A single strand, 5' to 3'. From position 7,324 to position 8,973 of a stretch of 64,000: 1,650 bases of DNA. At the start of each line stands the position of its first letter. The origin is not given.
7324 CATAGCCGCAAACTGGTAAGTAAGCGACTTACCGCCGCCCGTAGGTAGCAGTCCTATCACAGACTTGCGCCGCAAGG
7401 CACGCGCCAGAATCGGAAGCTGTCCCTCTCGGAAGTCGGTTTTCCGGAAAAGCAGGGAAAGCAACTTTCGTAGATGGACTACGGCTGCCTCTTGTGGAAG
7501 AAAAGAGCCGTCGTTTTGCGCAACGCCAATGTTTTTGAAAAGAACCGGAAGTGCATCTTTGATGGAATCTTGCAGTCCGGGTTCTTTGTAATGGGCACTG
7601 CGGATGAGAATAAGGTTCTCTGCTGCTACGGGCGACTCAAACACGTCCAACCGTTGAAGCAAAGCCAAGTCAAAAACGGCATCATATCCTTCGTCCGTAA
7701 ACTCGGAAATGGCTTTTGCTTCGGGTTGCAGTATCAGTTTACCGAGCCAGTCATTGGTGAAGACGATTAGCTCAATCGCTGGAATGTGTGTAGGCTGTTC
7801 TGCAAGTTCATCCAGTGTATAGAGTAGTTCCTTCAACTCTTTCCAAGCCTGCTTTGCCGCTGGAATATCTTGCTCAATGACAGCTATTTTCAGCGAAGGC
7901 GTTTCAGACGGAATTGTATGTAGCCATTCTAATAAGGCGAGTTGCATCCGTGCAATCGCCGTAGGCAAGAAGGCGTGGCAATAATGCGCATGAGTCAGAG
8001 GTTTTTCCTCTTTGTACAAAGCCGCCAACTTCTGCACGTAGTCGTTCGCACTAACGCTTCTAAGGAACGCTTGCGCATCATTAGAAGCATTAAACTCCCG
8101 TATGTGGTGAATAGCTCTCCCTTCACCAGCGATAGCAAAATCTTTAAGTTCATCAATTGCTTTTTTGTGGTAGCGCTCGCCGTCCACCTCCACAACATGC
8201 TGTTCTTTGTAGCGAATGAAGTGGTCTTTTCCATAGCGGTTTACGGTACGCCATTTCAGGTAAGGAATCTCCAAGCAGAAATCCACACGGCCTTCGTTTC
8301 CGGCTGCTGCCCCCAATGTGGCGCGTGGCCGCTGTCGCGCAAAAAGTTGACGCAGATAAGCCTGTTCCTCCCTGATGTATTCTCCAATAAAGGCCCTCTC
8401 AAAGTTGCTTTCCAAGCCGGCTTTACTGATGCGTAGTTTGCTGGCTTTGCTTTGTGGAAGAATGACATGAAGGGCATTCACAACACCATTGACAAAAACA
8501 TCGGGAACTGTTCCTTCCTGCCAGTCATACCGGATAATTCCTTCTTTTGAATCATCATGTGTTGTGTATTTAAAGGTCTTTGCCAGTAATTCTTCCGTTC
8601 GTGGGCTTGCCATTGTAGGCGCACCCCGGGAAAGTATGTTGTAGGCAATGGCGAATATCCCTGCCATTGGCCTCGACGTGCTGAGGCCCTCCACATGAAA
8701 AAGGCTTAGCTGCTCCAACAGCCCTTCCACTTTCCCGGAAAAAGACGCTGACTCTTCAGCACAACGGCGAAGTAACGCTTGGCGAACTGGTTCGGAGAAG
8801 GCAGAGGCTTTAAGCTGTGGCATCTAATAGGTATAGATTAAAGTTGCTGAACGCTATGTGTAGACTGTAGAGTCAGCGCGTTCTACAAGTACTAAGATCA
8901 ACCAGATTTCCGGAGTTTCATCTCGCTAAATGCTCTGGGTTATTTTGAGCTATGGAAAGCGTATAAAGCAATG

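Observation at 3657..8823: DUF559-nuclease/RecQ-like 1456-aa protein translationally coupled to a tail-anchored coiled-coil protein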

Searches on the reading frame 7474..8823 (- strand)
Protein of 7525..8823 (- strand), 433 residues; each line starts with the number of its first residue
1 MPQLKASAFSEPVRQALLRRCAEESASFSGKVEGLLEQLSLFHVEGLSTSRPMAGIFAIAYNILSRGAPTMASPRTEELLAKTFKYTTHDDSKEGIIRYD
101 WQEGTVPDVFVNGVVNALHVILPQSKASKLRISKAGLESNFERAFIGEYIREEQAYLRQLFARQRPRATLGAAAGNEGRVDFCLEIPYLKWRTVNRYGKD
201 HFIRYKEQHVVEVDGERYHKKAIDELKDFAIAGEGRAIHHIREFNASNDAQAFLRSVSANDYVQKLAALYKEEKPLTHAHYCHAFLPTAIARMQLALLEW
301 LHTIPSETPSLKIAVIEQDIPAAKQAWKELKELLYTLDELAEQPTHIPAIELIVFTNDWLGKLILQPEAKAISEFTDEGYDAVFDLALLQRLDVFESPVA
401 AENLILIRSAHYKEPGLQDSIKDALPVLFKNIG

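Call 8: search_protein_families(library=pfam, proteins=[window:7525-8823:-], max_evalue=10)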
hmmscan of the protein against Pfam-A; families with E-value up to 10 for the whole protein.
seq(433 aa): 1 family
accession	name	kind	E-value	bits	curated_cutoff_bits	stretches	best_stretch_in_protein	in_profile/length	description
PF25607.1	DUF7939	-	0.23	12.3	27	1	293-336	20-59/81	Domain of unknown function (DUF7939)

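Call 35: search_solved_structures(query=A3, max_evalue=10, show_alignments=2)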
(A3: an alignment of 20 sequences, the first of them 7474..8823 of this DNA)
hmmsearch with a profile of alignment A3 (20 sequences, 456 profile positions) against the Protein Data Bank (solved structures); distinct sequences matched with E-value up to 10: 3.
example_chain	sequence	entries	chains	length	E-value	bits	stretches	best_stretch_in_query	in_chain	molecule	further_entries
4r9m_A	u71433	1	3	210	0.081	15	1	147-217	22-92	Spermidine N(1)-acetyltransferase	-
6cy6_A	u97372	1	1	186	0.21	13.6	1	162-217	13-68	Spermidine N(1)-acetyltransferase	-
3wr7_A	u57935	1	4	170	0.25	13.4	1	169-217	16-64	Spermidine N1-acetyltransferase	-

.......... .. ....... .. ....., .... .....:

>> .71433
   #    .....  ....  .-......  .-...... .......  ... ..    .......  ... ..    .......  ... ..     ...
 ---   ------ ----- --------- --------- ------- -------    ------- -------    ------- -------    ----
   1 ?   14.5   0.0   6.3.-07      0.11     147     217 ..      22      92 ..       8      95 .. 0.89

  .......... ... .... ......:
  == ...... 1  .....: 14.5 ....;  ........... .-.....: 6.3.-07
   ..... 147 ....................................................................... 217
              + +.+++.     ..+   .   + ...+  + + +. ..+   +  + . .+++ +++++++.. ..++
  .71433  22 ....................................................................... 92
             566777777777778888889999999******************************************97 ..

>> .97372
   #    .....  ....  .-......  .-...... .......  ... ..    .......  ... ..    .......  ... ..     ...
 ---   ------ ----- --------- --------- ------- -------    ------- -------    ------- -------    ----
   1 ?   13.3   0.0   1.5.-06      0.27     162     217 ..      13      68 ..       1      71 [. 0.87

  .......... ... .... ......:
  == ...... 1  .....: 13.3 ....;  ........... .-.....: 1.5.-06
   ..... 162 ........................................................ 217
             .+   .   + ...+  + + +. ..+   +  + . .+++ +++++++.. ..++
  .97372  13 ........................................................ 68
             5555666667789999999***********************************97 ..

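Call 40: predict_structure(alignment_id=A3)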
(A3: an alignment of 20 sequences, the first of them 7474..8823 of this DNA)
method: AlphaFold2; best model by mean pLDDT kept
length: 450 residues; sequences in the alignment: 20
mean_pLDDT: 83.5   pTM: 0.87
mean pLDDT of the five models: 83.5, 78.1, 77.0, 76.4, 75.7
residues with pLDDT >= 90: 173; 70-90: 205; 50-70: 68; < 50: 4
segments of 3 or more residues with pLDDT < 50: 448-450
pLDDT, mean of each block of 10 residues (from residue 1): 88 90 87 91 84 85 87 92 90 84 78 92 68 82 87 89 80 70 82 70 68 67 63 64 84 91 93 82 93 95 90 94 94 93 90 89 75 92 95 88 94 76 80 76 57
secondary structure, 60 per line:
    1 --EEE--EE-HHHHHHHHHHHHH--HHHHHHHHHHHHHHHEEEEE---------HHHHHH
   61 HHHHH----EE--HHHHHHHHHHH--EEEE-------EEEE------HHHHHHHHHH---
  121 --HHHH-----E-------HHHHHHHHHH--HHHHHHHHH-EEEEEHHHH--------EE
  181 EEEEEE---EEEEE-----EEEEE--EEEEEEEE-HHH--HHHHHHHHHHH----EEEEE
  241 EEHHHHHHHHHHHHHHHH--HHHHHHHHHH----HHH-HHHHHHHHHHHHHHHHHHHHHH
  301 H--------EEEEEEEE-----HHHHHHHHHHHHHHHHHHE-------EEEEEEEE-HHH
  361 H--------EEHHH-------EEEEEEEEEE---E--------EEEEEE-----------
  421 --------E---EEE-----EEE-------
elements in order: E3-5 H11-23 H26-40 E41-45 H55-65 H74-84 E87-90 E98-101 H108-117 H123-126 H140-149 H152-160 E162-166 H167-170 E179-186 E190-194 E200-204 E207-214 H221-231 E236-242 H243-258 H261-270 H279-301 E310-317 H323-340 E349-356 H358-361 E382-391 E404-409 E433-435 E441-443

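Call 43: fold_search(model_id=the predicted structure, library=pdb)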
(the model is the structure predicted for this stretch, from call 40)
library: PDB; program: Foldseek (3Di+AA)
matches with E <= 10: 439; with E <= 0.001: 0
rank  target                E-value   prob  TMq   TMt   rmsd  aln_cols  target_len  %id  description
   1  6rwx_a                1.9e-01  0.11  0.11  0.21  19.4       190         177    9  Periplasmic inner membrane ring of the Shigella type 3 secretion system (released 2020-02-12)
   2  3m5p                  1.9e-01  0.10  0.11  0.10  17.6       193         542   11  Glucose-6-phosphate isomerase from Francisella tularensis complexed with fructose-6-phosphate. (released 2010-03-23)
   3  3r7d_A                2.2e-01  0.20  0.14  0.21  11.3       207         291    9  Crystal Structure of Unliganded Aspartate Transcarbamoylase from Bacillus subtilis (released 2011-06-08)
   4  1dlj                  2.2e-01  0.14  0.14  0.15  19.7       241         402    9  THE FIRST STRUCTURE OF UDP-GLUCOSE DEHYDROGENASE (UDPGDH) REVEALS THE CATALYTIC RESIDUES NECESSARY FOR THE TWO-FOLD OXID (released 2000-05-31)
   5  3bmx_A                2.3e-01  0.07  0.12  0.09  17.7       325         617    9  Beta-N-hexosaminidase (YbbD) from Bacillus subtilis (released 2008-12-16)
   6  4f0p_C                2.4e-01  0.12  0.11  0.11  14.4       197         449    9  MspJI Restriction Endonuclease - P31 Form (released 2012-08-08)
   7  1d09_A                2.9e-01  0.15  0.13  0.19  11.7       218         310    8  ASPARTATE TRANSCARBAMOYLASE COMPLEXED WITH N-PHOSPHONACETYL-L-ASPARTATE (PALA) (released 2000-01-28)
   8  9fhf_D                3.1e-01  0.05  0.11  0.10  20.3       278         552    8  Crystal structure of human Glucose-6-phosphate isomerase with dihydroxyacetone phosphate ligand (released 2025-03-12)
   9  6bo7_L                3.3e-01  0.14  0.13  0.23   8.5       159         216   11  Crystal structure of Plasmodium vivax hypoxanthine guanine phosphoribosyltransferase in complex with [3R,4R]-4-guanin- (released 2017-12-13)
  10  8ddb                  3.3e-01  0.06  0.08  0.18  21.1       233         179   12  The N-terminal domain of PA endonuclease from the influenza H1N1 viral polymerase in complex with 4-(benzyloxy)-6-bromo- (released 2022-12-21)
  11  2y9j_Y                3.4e-01  0.08  0.10  0.20  20.0       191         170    7  THREE-DIMENSIONAL MODEL OF SALMONELLA'S NEEDLE COMPLEX AT SUBNANOMETER RESOLUTION (released 2011-03-23)
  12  3r7l_A                3.7e-01  0.13  0.14  0.20  12.0       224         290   10  Crystal Structure of PALA-bound Aspartate Transcarbamoylase from Bacillus subtilis (released 2011-06-08)
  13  8wwq_A                3.9e-01  0.23  0.15  0.18   5.8       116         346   17  geniposidic acid O-methyltransferase complexed with SAH and geniposidic acid (released 2024-10-30)
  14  3e2p_K                4.1e-01  0.10  0.12  0.17  13.2       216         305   10  Catalytic subunit of M. Jannaschii aspartate transcarbamoylase in an orthorhombic crystal form (released 2009-03-10)
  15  4eyg_A                4.1e-01  0.06  0.14  0.16  11.7       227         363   12  Crystal structure of solute binding protein of ABC transporter from Rhodopseudomonas palustris BisB5 in complex with v (released 2012-05-30)
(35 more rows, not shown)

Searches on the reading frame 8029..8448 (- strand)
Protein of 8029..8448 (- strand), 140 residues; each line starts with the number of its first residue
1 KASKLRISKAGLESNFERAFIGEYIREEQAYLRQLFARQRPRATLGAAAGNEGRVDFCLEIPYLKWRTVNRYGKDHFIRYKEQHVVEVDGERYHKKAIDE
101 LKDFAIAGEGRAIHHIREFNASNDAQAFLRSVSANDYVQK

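Call 87: search_protein_families(library=padloc, proteins=[window:8029-8448:-], max_evalue=1)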
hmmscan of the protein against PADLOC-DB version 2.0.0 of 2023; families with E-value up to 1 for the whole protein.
window:8029-8448:- (140 aa): 0 families
